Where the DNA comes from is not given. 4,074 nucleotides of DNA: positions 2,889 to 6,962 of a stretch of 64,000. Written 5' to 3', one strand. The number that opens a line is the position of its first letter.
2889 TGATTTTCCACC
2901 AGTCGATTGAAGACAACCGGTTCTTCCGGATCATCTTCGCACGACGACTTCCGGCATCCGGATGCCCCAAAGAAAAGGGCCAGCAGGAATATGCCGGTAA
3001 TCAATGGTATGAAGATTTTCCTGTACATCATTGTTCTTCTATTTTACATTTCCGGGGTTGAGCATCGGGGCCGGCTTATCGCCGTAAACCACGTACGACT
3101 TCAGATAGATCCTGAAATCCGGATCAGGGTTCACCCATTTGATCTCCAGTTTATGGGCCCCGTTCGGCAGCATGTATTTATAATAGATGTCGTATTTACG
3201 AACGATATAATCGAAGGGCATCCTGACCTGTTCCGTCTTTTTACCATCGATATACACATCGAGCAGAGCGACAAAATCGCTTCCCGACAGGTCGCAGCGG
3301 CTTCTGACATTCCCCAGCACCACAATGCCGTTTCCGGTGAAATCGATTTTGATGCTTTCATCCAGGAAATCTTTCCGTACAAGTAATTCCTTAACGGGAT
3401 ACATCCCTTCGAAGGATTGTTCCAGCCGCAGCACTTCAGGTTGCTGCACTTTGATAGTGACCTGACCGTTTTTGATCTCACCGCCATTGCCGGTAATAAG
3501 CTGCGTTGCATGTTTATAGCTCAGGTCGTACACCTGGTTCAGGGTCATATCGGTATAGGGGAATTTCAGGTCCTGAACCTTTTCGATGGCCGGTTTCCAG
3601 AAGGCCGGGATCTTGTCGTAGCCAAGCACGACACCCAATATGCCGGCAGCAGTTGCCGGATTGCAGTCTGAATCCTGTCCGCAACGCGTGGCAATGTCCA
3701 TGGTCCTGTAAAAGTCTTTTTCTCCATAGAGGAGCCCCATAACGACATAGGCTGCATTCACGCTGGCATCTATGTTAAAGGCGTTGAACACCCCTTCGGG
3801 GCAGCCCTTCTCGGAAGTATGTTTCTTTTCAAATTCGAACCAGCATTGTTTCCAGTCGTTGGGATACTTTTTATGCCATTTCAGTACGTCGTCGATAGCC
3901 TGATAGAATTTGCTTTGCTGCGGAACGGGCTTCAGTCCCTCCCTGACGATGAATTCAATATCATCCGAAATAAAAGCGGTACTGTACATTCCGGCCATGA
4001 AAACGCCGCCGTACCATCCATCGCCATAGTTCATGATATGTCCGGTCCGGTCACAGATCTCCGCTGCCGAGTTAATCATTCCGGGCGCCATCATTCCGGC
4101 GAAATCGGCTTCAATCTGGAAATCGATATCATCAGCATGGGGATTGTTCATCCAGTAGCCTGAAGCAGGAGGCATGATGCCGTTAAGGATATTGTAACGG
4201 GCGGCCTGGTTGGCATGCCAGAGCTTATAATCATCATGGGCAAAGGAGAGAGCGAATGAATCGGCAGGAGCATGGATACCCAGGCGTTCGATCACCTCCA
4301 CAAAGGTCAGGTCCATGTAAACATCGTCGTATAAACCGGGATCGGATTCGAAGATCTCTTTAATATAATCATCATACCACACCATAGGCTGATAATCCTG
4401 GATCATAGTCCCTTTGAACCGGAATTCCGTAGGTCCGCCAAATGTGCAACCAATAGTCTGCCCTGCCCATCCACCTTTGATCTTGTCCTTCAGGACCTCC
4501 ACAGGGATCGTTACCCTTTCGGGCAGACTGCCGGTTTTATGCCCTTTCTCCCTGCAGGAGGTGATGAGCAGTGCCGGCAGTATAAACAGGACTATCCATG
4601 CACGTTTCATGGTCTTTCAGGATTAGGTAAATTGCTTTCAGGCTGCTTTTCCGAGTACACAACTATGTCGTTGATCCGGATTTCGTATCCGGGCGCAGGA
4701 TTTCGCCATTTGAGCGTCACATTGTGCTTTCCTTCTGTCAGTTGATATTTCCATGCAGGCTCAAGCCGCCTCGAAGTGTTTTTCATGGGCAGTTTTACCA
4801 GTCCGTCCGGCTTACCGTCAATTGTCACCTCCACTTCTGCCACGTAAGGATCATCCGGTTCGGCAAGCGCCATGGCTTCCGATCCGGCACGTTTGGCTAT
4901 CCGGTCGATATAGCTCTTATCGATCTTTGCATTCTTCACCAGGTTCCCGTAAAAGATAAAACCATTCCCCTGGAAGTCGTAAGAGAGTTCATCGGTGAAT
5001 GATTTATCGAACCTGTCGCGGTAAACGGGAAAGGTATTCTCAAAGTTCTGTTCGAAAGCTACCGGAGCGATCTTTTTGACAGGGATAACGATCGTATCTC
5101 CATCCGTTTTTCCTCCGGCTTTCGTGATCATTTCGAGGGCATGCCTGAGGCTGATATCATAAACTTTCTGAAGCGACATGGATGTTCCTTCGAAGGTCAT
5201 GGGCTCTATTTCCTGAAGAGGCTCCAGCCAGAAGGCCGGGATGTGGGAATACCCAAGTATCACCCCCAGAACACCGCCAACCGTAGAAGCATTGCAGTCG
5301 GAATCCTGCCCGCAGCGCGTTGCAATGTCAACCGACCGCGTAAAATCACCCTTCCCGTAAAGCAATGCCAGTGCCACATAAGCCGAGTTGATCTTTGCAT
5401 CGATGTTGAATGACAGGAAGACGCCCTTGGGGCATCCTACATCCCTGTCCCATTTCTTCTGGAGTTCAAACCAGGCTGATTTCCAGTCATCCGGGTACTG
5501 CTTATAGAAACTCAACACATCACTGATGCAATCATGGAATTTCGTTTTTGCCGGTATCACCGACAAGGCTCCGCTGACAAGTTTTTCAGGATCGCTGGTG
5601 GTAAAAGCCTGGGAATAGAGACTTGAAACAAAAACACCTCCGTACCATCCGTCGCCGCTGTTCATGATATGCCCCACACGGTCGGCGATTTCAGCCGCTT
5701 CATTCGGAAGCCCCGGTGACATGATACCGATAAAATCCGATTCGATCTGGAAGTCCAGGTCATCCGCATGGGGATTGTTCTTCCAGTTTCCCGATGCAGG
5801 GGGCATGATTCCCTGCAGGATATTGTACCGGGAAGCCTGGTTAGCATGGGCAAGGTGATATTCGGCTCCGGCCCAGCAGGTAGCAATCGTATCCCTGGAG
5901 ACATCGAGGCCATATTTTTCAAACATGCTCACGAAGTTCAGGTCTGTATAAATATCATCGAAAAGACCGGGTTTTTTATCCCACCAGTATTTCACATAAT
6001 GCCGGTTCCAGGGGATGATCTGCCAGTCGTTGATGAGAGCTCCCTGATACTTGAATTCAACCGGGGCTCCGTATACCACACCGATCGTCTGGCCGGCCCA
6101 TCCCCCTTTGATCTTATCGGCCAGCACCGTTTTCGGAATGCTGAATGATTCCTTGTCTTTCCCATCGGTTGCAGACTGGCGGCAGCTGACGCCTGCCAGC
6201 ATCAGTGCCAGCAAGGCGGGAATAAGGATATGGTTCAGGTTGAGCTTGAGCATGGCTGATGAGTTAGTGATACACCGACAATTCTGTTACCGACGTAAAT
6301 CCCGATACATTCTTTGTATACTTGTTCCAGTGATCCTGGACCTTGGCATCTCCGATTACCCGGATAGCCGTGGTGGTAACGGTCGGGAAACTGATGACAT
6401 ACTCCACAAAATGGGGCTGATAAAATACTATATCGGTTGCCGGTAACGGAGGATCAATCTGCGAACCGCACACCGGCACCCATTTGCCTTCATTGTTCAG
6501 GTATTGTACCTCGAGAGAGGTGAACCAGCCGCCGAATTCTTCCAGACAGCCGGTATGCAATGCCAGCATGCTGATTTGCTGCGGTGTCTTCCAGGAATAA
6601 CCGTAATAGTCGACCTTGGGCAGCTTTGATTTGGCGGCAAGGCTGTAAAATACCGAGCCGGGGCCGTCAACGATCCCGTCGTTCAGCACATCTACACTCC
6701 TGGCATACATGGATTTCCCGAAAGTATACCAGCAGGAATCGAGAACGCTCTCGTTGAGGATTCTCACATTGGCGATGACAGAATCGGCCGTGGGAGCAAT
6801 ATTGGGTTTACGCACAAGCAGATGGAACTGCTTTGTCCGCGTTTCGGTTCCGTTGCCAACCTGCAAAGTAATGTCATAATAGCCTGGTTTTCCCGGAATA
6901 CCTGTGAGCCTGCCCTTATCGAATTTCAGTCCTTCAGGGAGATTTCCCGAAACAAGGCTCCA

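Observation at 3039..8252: ARH-fold enzymes that are exported and fused to carbohydrate-binding-like modules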

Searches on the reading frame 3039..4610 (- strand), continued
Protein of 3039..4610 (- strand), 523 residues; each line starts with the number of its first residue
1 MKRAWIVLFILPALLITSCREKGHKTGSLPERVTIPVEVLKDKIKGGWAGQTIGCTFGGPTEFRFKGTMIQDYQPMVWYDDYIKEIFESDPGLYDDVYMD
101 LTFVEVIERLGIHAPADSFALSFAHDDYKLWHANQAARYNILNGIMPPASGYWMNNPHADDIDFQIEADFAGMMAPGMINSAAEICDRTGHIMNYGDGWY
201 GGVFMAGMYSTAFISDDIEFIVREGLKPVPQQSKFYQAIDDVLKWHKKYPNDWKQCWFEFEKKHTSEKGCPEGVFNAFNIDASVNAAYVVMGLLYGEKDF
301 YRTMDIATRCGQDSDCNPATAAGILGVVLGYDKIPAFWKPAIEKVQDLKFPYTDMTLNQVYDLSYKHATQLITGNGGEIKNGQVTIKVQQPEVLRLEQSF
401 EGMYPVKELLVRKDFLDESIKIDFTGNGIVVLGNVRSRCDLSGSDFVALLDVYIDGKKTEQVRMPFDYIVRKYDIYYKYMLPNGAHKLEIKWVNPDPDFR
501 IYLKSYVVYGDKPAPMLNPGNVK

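Call 47: find_related_loci(query=A2, collection=genome_contigs, flank=10000)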
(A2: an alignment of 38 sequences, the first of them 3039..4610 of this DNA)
Query A2 (523 aa) in genome_contigs; peptide patterns used: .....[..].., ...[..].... (x = any residue, [..] = any of these).
600 stretches matched a pattern (row limit reached: there are more); 589 encode a relative of the query (tblastn E <= 1e-3); the best 80 are kept; 80 distinct loci.
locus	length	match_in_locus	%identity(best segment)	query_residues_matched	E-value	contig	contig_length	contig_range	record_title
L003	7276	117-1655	83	7-519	0e+0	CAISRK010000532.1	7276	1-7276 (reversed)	MAG: uncultured Bacteroidales bacterium isolate Umea1p4_bin-174 genome assembly, contig: bin-174:532/554, whole genome s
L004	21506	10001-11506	82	18-519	0e+0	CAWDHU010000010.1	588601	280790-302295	MAG: uncultured Bacteroidales bacterium isolate MFD04716.bin.1.37 genome assembly, contig: contig_18373, whole genome sh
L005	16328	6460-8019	79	1-519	0e+0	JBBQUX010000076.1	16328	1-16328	MAG: Bacteroidales bacterium isolate Co_metawrap_1956 Cmw_1956_k141_10927407_length_16328_cov_24.3936, whole genome shot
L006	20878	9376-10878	82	19-519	0e+0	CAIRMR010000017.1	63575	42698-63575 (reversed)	MAG: uncultured Bacteroidales bacterium isolate Loclat_bin-01022 genome assembly, contig: bin-01022:017/223, whole genom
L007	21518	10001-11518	80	14-519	0e+0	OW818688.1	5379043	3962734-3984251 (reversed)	metagenome genome assembly, chromosome: 1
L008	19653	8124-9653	78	10-519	0e+0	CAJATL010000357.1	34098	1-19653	MAG: uncultured Bacteroidetes bacterium isolate Loc090907-6m_bin-095 genome assembly, contig: bin-095:357/424, whole gen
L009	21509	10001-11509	78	19-521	0e+0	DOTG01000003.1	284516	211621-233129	MAG TPA_asm: Marinilabiliales bacterium isolate UBA12394 contig_1414, whole genome shotgun sequence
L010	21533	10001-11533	76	7-520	0e+0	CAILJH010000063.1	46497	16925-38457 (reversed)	MAG: uncultured Prolixibacteraceae bacterium isolate MJ-time_bin-5436 genome assembly, contig: bin-5436:063/287, whole g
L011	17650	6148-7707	75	1-521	0e+0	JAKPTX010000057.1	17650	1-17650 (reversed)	MAG: Bacteroidota bacterium isolate USPA_maxbin.052 k141_108718, whole genome shotgun sequence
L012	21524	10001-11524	77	16-522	0e+0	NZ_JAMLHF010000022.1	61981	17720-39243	MAG: Lentimicrobium sp. isolate ACE_NR_BACT3 ACE_NR_BACT3_22, whole genome shotgun sequence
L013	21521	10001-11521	76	7-518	0e+0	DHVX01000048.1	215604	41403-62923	MAG TPA_asm: Bacteroidales bacterium UBA5197 UBA5197_contig_1570, whole genome shotgun sequence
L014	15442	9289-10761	76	31-521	0e+0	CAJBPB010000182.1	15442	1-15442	MAG: uncultured Bacteroidetes bacterium isolate Loc080925-7m_bin-0311 genome assembly, contig: bin-0311:182/385, whole g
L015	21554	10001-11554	73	4-523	0e+0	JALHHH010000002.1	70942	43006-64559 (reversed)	MAG: Bacteroidales bacterium isolate 4-aug_S1_065 scaffold_173, whole genome shotgun sequence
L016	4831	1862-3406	73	6-518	0e+0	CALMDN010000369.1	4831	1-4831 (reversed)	MAG TPA_asm: uncultured Bacteroidales bacterium isolate SRR8868559_bin.18_CONCOCT_v1.1_MAG genome assembly, contig: ERZ1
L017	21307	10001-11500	75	14-513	0e+0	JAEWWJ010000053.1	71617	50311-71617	MAG: Bacteroidetes bacterium isolate OH_SDB_95 k127_443623, whole genome shotgun sequence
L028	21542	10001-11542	65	5-514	0e+0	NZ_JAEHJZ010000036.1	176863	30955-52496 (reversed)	Gelidibacter salicanalis strain PAMC21136 21136_contig_36, whole genome shotgun sequence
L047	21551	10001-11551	54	1-519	0e+0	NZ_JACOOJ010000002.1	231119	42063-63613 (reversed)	Parabacteroides hominis strain NSJ-79 N17_ctg002, whole genome shotgun sequence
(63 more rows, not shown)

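Call 51: search_protein_families(library=pfam, proteins=[L047:7345-8961:-, L047:9048-9977:+, L047:10001-11554:+, L047:11487-12581:+, L047:12589-13590:+, L047:13698-14456:+, L047:14812-15750:+, L028:14803-15600:+, L028:15687-16691:+, L028:16892-17986:+], max_evalue=0.001)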
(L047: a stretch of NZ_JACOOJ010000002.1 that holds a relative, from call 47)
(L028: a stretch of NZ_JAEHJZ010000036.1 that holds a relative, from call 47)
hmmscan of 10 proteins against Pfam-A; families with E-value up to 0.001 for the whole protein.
L047:7345-8961:- (538 aa): 3 families
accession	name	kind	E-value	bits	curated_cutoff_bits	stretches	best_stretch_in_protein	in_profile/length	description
PF07719.23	TPR_2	-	0.00016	22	27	0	259-285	7-33/34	Tetratricopeptide repeat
PF13428.12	TPR_14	-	0.00025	21.9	23.5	0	259-287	7-35/44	Tetratricopeptide repeat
PF13424.12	TPR_12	-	0.00044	20.8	30.1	0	259-284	51-76/77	Tetratricopeptide repeat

L047:9048-9977:+ (309 aa): 4 families
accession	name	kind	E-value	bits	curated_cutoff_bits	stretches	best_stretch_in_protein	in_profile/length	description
PF00294.29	PfkB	-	6.9e-75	252.6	25.8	1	10-300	3-300/302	pfkB family carbohydrate kinase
PF08543.17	Phos_pyr_kin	-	4.9e-14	52.7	27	1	162-282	97-224/246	Phosphomethylpyrimidine kinase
PF01256.23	Carb_kinase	-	3.9e-05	23.7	27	1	184-289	116-219/242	NAD(P)H-hydrate dehydratase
PF25270.1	Khk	-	0.00092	18.9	35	0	187-294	243-350/365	Prokaryotic ketohexokinase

L047:10001-11554:+ (517 aa): 1 family
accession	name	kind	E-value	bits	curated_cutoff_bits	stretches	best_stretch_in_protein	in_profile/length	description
PF03747.19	ADP_ribosyl_GH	-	7e-36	124.8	26.2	1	49-339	1-286/287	ADP-ribosylglycohydrolase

L047:11487-12581:+ (364 aa): 1 family
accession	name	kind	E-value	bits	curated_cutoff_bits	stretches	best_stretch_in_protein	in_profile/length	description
PF01156.24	IU_nuc_hydro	-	3.3e-14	53.7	34.2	1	62-305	1-246/297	Inosine-uridine preferring nucleoside hydrolase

L047:12589-13590:+ (333 aa): 3 families
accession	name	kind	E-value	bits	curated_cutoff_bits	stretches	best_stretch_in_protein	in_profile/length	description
PF07168.17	Ureide_permease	-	1.8e-24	86.6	27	2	158-329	186-357/359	Ureide permease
PF06800.18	Sugar_transport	-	9.6e-09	35.5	26.3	1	77-322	51-272/280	Sugar transport protein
PF07857.17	TMEM144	-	2.2e-05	24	26.2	1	173-320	180-321/332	Transmembrane family, TMEM144 of transporters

L047:13698-14456:+ (252 aa): 0 families

L047:14812-15750:+ (312 aa): 3 families
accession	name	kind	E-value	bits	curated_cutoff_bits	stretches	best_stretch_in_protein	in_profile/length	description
PF00535.33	Glycos_transf_2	-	2.7e-32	112.4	23.3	1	8-169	2-165/168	Glycosyl transferase family 2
PF13641.12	Glyco_tranf_2_3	-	1.7e-13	51.5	27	1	6-177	3-181/230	Glycosyltransferase like family 2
PF10111.15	Glyco_tranf_2_2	-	0.00017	21.6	27.3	1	8-128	2-129/276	Glycosyltransferase like family 2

L028:14803-15600:+ (265 aa): 0 families

L028:15687-16691:+ (334 aa): 3 families
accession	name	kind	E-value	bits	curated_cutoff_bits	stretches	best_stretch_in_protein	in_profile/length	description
PF07168.17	Ureide_permease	-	5.6e-21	75.1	27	2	165-327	195-357/359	Ureide permease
PF06800.18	Sugar_transport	-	4.7e-06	26.6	26.3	1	70-323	44-275/280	Sugar transport protein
PF07857.17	TMEM144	-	0.00091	18.8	26.2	1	168-327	181-327/332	Transmembrane family, TMEM144 of transporters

L028:16892-17986:+ (364 aa): 1 family
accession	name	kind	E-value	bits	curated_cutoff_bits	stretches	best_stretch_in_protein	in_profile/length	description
PF01609.27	DDE_Tnp_1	-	1e-14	55.2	23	1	95-307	4-199/200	Transposase DDE domain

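Call 60: search_protein_families(library=pfam, alignment_id=A6, max_evalue=0.0001)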
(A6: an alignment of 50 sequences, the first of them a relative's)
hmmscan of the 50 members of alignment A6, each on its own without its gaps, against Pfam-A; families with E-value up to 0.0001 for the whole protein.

A. member 1, P0242 (765 aa): 2 families
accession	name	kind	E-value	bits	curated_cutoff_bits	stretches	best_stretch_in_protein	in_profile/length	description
PF03747.19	ADP_ribosyl_GH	-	5.3e-35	121.9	26.2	1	36-325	1-286/287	ADP-ribosylglycohydrolase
PF03372.29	Exo_endo_phos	-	5.5e-14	52.9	24.5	1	525-756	15-225/225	Endonuclease/Exonuclease/phosphatase family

B. families by the number of members that match (of 50 scanned): 40 families (the first 25 are shown)
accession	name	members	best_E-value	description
PF03747.19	ADP_ribosyl_GH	50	2e-40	ADP-ribosylglycohydrolase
PF18911.6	PKD_4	25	3.6e-14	PKD domain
PF00801.26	PKD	17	7.1e-11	PKD domain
PF13385.13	Laminin_G_3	3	1.7e-20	Concanavalin A-like lectin/glucanases superfamily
PF00756.26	Esterase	2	2.1e-21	Putative esterase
PF18962.6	Por_Secre_tail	2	8.8e-17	Secretion system C-terminal sorting domain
PF00754.31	F5_F8_type_C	2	1.8e-07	F5/8 type C domain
PF17132.9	Glyco_hydro_106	1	1e-110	alpha-L-rhamnosidase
PF07722.19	Peptidase_C26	1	1.1e-64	Peptidase C26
PF00561.26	Abhydrolase_1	1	5.9e-29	alpha/beta hydrolase fold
PF19127.6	Choline_bind_3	1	2.5e-28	Choline-binding repeat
PF01473.26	Choline_bind_1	1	2.8e-27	Putative cell wall binding repeat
PF07679.22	I-set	1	3.1e-27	Immunoglobulin I-set domain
PF13927.12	Ig_3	1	5.4e-26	Immunoglobulin domain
PF02156.21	Glyco_hydro_26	1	2e-24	Glycosyl hydrolase family 26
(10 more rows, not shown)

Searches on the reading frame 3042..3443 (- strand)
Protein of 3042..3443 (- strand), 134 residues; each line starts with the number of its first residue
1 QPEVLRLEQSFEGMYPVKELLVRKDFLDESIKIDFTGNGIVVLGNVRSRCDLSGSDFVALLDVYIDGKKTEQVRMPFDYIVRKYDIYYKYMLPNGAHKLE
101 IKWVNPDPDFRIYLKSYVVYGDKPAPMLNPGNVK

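Call 58: search_protein_families(library=pfam, proteins=[window:3042-3443:-], max_evalue=10)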
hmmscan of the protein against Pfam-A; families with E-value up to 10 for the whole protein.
seq(134 aa): 0 families

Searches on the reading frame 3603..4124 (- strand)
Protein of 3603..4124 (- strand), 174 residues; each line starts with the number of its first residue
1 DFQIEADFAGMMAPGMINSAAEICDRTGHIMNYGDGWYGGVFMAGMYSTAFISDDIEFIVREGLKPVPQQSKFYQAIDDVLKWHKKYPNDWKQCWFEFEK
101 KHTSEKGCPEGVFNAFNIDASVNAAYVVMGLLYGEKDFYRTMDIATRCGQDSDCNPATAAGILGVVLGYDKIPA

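Call 68: search_protein_families(library=pfam, proteins=[window:3603-4124:-, window:3603-4094:-], max_evalue=10)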
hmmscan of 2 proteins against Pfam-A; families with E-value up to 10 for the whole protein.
seq(174 aa): 1 family
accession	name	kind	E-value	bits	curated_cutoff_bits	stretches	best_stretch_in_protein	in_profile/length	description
PF03747.19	ADP_ribosyl_GH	-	2.4e-23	83.7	26.2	1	3-174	126-286/287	ADP-ribosylglycohydrolase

seq(164 aa): 1 family
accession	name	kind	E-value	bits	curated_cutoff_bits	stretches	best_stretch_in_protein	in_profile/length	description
PF03747.19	ADP_ribosyl_GH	-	1.6e-21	77.6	26.2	1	1-164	134-286/287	ADP-ribosylglycohydrolase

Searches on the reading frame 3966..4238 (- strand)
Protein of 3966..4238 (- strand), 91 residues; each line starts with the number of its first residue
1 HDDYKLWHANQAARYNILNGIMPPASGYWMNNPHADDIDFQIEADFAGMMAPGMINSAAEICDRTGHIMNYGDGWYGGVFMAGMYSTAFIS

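Call 68: search_protein_families(library=pfam, proteins=[window:3966-4238:-], max_evalue=10)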
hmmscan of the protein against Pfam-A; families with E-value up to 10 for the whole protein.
seq(91 aa): 1 family
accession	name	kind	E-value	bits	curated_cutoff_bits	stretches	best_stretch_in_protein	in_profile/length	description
PF03747.19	ADP_ribosyl_GH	-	1.3e-07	32.1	26.2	1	4-89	91-175/287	ADP-ribosylglycohydrolase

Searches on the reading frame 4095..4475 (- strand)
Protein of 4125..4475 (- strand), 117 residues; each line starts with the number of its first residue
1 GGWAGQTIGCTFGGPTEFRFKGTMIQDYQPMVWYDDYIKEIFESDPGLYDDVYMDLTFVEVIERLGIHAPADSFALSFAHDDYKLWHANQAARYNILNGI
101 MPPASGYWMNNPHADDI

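Call 68: search_protein_families(library=pfam, proteins=[window:4125-4475:-, window:4095-4475:-], max_evalue=10)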
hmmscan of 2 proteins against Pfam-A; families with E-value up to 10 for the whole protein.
seq(117 aa): 1 family
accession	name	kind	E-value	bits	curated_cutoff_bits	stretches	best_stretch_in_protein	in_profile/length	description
PF03747.19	ADP_ribosyl_GH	-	8.2e-10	39.3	26.2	1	1-109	1-117/287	ADP-ribosylglycohydrolase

seq(127 aa): 1 family
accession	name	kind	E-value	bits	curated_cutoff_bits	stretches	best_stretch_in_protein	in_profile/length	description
PF03747.19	ADP_ribosyl_GH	-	2.2e-10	41.1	26.2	1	1-125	1-131/287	ADP-ribosylglycohydrolase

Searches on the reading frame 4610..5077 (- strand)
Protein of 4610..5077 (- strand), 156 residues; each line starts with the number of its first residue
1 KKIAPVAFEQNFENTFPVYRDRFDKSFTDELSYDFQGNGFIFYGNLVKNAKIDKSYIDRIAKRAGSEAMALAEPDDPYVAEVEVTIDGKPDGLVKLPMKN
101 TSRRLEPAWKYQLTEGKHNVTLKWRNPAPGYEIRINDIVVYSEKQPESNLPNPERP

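Call 58: search_protein_families(library=pfam, proteins=[window:4610-5077:-], max_evalue=10)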
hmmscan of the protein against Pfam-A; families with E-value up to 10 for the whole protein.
seq(156 aa): 1 family
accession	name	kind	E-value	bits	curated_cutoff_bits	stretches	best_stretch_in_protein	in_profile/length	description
PF01145.31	Band_7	-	0.2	12.2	23.6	1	14-73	114-168/176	SPFH domain / Band 7 family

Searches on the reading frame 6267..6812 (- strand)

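Call 58: search_protein_families(library=pfam, proteins=[window:6267-6812:-], max_evalue=10)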
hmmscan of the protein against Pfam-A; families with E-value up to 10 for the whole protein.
seq(182 aa): 1 family
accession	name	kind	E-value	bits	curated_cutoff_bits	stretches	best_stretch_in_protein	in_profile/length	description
PF00754.31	F5_F8_type_C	-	0.063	13.8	28.2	1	68-125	35-83/127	F5/8 type C domain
